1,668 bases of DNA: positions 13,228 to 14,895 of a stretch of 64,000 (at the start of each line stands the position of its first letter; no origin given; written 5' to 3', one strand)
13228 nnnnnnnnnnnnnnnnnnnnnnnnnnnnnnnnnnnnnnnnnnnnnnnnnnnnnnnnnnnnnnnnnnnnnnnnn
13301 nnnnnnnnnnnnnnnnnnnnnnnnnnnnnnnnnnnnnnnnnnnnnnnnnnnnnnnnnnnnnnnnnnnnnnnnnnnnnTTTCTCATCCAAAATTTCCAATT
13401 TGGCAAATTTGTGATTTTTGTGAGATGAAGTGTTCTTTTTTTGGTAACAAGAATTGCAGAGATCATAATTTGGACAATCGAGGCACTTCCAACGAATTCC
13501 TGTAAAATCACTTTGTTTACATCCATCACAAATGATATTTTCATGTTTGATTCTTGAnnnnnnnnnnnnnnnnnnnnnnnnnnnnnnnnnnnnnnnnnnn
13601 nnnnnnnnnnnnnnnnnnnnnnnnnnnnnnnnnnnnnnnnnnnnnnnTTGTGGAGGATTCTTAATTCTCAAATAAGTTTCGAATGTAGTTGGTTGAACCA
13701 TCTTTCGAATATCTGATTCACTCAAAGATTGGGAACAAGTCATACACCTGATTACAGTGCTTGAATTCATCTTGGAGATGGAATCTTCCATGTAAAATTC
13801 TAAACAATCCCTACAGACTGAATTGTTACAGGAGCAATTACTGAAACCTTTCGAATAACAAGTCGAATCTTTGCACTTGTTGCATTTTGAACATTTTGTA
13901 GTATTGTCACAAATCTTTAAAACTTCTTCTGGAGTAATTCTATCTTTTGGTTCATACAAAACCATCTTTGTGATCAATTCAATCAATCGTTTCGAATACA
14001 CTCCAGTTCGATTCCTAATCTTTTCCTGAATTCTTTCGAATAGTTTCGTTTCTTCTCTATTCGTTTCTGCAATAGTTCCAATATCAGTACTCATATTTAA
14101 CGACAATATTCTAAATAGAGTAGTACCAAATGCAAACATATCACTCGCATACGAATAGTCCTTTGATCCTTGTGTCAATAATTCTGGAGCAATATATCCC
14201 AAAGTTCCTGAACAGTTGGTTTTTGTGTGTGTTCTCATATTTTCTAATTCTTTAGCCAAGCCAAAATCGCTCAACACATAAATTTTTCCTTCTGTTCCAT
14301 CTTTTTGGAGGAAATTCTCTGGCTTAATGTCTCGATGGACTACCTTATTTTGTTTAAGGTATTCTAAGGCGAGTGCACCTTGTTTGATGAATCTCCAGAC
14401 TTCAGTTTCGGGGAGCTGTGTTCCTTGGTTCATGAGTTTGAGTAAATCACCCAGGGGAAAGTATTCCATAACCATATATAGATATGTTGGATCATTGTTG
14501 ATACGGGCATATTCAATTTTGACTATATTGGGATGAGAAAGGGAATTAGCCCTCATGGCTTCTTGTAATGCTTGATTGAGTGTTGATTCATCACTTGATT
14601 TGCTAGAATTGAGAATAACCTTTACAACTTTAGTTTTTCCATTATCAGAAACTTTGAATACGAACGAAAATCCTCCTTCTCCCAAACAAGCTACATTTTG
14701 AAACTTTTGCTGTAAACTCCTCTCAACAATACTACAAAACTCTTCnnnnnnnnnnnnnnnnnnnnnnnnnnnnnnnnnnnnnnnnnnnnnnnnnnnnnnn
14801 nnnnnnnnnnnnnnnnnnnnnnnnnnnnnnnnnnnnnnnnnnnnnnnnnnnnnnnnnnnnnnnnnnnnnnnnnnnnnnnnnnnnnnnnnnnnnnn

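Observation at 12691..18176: Tandem paralogous PB1-kinase-TPR genes; the larger one also carries a p62/NBR1-like PB1+ZZ combination and a Cys-rich B-box-like region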

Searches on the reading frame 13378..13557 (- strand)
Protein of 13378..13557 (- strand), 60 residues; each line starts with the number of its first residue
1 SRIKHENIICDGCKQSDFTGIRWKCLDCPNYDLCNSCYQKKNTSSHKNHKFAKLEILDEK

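Call 17: search_protein_families(library=pfam, max_evalue=10, proteins=[window:13378-13557:-])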
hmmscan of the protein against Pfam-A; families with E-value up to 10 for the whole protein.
seq(60 aa): 3 families
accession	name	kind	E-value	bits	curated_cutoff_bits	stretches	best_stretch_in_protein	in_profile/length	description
PF00569.23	ZZ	-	3.6e-15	55.9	21.4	1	4-47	1-44/45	Zinc finger, ZZ type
PF25299.1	ZZ_ADA2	-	7.6e-05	23.2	27.5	1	10-49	1-42/48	ADA2 ZZ-type zing finger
PF02207.25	zf-UBR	-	0.023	15.2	25.2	1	20-55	10-44/69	Putative zinc finger in N-recognin (UBR box)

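Call 34: search_solved_structures(query=window:13378-13557:-, max_evalue=0.01, show_alignments=3)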
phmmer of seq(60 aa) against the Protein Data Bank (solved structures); distinct sequences matched with E-value up to 0.01: 52.
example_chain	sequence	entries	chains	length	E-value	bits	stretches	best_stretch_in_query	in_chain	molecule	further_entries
4xi6_A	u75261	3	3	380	4.8e-13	51.8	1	3-54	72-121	E3 ubiquitin-protein ligase MIB1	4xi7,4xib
9jni_A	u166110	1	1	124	5.2e-10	42.2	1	4-45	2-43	E3 ubiquitin-protein ligase KCMF1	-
9upz_A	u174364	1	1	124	5.2e-10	42.2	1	4-45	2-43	E3 ubiquitin-protein ligase KCMF1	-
9hyf_C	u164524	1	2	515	5.7e-10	42.1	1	5-46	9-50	E3 ubiquitin-protein ligase kcmf-1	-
6mj7_A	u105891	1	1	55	5.8e-10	42.1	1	2-46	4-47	Sequestosome-1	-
9hxw_D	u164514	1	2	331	6.4e-10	42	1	4-45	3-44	E3 ubiquitin-protein ligase KCMF1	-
9qx1_C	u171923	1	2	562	6.5e-10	41.9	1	5-46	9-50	KCMF1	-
6miu_A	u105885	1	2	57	6.5e-10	41.9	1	2-46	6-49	Sequestosome-1, Arg-Glu peptide chimera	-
9d9z_E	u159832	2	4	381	7.4e-10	41.8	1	4-45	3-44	E3 ubiquitin-protein ligase KCMF1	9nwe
9qws_C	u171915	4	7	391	7.8e-10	41.7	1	4-45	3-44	E3 ubiquitin-protein ligase KCMF1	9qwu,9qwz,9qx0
7r1o_AAA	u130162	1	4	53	9.6e-10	41.4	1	4-46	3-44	Sequestosome-1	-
5yph_A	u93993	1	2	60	4e-09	39.4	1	3-46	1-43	78 kDa glucose-regulated protein,Sequestosome-1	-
5ypg_A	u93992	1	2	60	5.5e-09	39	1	4-46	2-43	78 kDa glucose-regulated protein,Sequestosome-1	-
6khz_A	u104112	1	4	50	6.5e-09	38.8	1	5-46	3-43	Sequestosome-1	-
5ypc_A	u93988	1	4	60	7e-09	38.7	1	4-46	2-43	78 kDa glucose-regulated protein,Sequestosome-1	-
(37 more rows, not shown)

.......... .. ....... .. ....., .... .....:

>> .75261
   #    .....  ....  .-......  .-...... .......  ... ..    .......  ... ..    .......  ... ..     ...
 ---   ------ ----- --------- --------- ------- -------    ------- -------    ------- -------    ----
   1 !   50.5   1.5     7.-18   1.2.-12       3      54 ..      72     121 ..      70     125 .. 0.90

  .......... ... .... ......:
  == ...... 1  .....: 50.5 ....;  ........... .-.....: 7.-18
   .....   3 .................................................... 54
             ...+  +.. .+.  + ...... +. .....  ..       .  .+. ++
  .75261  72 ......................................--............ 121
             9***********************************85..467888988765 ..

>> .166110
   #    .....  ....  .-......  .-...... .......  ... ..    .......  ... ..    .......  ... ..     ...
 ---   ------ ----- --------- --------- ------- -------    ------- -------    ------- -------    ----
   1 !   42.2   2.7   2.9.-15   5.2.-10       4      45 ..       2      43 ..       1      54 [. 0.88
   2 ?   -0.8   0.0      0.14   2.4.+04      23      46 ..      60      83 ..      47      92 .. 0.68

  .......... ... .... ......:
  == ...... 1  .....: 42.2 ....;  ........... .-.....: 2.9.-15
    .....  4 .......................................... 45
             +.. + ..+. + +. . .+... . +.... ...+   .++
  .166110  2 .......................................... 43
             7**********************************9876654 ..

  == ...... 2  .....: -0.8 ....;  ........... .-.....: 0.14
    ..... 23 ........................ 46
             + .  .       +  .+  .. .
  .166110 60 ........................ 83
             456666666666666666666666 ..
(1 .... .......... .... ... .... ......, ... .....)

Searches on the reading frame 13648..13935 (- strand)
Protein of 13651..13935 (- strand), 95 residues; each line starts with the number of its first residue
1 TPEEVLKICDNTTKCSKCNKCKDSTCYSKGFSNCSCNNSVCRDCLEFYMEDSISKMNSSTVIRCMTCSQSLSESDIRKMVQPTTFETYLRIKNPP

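Call 17: search_protein_families(library=pfam, max_evalue=10, proteins=[window:13648-13929:-])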
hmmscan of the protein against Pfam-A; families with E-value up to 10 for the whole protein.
seq(94 aa): 2 families
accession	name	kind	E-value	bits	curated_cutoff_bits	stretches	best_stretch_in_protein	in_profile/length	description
PF17869.6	Cys_box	-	2.3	8.8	29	1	1-41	28-69/82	Anosmin cysteine rich domain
PF01639.22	v110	-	4.4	7.7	25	1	2-69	28-100/104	Viral family 110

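Call 20: search_solved_structures(query=window:13648-13929:-, max_evalue=10, show_alignments=3)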
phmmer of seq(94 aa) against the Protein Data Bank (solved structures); distinct sequences matched with E-value up to 10: 12.
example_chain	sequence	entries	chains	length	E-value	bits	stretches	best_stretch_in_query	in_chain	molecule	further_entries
7yui_B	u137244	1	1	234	0.14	15.7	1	12-88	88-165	RanBP-type and C3HC4-type zinc finger-containing protein 1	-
5fey_A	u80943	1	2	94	0.18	15.4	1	33-70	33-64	E3 ubiquitin-protein ligase TRIM32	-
2ct2_A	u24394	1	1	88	0.2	15.3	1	33-69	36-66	Tripartite motif protein 32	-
2jm1_A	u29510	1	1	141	0.24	15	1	13-67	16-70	Transcriptional regulator ATRX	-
3ql9_A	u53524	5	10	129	0.26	14.9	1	13-67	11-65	Transcriptional regulator ATRX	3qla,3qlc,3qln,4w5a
2lbm_A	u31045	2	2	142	0.38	14.4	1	13-67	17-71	Transcriptional regulator ATRX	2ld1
6l8n_A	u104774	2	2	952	0.53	13.9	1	28-84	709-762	DNA repair protein RAD5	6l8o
8jrr_B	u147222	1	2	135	1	13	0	47-75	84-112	Protein E6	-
5b7x_A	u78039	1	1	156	1.1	12.9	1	34-75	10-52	Calmodulin, putative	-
6siv_B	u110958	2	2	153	5.4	10.7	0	46-75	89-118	Protein E6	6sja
4xr8_F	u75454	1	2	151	7.8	10.2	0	46-75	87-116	Protein E6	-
8jrp_B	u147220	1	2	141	8.8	10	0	47-75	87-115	Protein E6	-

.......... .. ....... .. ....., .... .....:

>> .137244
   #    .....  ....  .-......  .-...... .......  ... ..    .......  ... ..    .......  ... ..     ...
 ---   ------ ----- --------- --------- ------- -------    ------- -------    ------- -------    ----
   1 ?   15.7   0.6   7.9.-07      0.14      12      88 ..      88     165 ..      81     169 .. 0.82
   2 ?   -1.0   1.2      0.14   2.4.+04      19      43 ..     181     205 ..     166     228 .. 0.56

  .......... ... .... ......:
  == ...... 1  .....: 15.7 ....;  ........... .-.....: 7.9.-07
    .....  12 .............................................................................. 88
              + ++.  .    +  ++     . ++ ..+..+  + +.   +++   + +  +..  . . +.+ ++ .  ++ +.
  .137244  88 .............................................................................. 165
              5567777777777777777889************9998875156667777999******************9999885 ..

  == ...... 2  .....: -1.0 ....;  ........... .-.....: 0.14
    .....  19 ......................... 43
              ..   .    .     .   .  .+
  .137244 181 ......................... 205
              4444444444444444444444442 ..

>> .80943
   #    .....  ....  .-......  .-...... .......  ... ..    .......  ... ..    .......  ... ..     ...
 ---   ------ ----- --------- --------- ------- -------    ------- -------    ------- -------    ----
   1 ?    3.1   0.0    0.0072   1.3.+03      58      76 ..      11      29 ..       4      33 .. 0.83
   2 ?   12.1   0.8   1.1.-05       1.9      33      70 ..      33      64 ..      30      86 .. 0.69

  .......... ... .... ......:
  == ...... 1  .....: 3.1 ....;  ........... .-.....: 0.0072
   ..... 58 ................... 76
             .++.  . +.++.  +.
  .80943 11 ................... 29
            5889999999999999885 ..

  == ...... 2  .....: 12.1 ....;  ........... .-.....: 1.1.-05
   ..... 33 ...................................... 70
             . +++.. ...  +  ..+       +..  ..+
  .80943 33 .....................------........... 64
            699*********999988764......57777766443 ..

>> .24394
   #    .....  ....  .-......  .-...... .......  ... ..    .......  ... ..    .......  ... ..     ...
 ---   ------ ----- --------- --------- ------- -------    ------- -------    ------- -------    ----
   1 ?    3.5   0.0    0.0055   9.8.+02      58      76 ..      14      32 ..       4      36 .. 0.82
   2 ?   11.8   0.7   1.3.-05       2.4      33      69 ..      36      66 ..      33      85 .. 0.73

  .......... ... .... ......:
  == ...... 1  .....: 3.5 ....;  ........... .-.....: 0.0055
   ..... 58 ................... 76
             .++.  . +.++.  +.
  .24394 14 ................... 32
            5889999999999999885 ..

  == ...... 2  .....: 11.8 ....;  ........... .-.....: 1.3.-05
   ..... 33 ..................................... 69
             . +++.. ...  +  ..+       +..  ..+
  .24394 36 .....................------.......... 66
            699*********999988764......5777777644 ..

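Call 54: predict_structure(protein=window:13651-13935:-)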
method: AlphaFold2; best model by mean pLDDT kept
length: 95 residues; sequences in the alignment: 1
mean_pLDDT: 48.6   pTM: 0.36
mean pLDDT of the five models: 48.6, 47.1, 44.7, 42.1, 40.3
residues with pLDDT >= 90: 0; 70-90: 1; 50-70: 27; < 50: 67
segments of 3 or more residues with pLDDT < 50: 1-44, 46-64, 67-70
pLDDT, mean of each block of 10 residues (from residue 1): 41 36 45 43 48 46 49 60 66 55
secondary structure, 60 per line:
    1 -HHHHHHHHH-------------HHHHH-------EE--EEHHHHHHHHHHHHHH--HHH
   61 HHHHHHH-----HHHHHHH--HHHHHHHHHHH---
elements in order: H2-10 H24-28 H42-55 H58-67 H73-79 H82-92

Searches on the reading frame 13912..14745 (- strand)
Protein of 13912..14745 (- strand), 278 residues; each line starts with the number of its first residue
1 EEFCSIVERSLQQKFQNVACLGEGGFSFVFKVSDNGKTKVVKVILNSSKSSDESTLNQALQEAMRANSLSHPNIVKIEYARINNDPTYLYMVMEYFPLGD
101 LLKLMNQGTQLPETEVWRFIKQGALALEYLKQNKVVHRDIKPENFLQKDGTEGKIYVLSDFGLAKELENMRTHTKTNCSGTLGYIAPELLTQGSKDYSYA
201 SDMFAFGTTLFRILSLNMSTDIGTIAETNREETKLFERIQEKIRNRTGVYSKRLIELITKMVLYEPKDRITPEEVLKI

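Call 55: search_solved_structures(query=window:13912-14745:-, max_evalue=1e-20)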
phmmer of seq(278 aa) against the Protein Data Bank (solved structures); distinct sequences matched with E-value up to 1e-20: 16.
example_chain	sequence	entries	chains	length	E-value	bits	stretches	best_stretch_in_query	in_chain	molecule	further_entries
4apc_A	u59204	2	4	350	9.2e-25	90.6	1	13-226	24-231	SERINE/THREONINE-PROTEIN KINASE NEK1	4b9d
2jam_A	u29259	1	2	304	1.2e-23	87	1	11-245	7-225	CALCIUM/CALMODULIN-DEPENDENT PROTEIN KINASE TYPE 1G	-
7t6f_A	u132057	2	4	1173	4.2e-23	85.1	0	17-216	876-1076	Tyrosine-protein kinase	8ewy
4mvf_A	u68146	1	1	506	3.7e-22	82.1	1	11-276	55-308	Calcium-dependent protein kinase 2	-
4ieb_A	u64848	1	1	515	1.1e-21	80.5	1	14-273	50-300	Calmodulin-domain protein kinase 1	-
4fr4_A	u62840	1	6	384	2.4e-21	79.4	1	15-270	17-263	Serine/threonine-protein kinase 32A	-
3dxn_A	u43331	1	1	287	2.7e-21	79.2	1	9-276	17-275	Calmodulin-like domain protein kinase isoform 3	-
3ma6_A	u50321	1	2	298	3.4e-21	78.9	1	14-274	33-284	Calmodulin-domain protein kinase 1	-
6gr8_A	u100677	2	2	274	3.8e-21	78.8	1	19-277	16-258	Aurora kinase C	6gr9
4e3c_A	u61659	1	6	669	5e-21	78.3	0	21-214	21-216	Inhibitor of nuclear factor kappa-B kinase subunit beta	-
8omv_A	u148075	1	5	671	5e-21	78.3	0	21-214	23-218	Inhibitor of nuclear factor kappa-B kinase subunit beta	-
4kik_A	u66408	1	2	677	5.6e-21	78.2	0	21-214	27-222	Inhibitor of nuclear factor kappa-B kinase subunit beta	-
6qp5_A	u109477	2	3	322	6.4e-21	78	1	12-214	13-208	Calcium/calmodulin-dependent protein kinase type 1D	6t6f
2jc6_A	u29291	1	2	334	6.9e-21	77.9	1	12-214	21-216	CALCIUM/CALMODULIN-DEPENDENT PROTEIN KINASE TYPE 1D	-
6t28_AAA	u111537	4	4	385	9.4e-21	77.5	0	12-214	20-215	Calcium/calmodulin-dependent protein kinase type 1D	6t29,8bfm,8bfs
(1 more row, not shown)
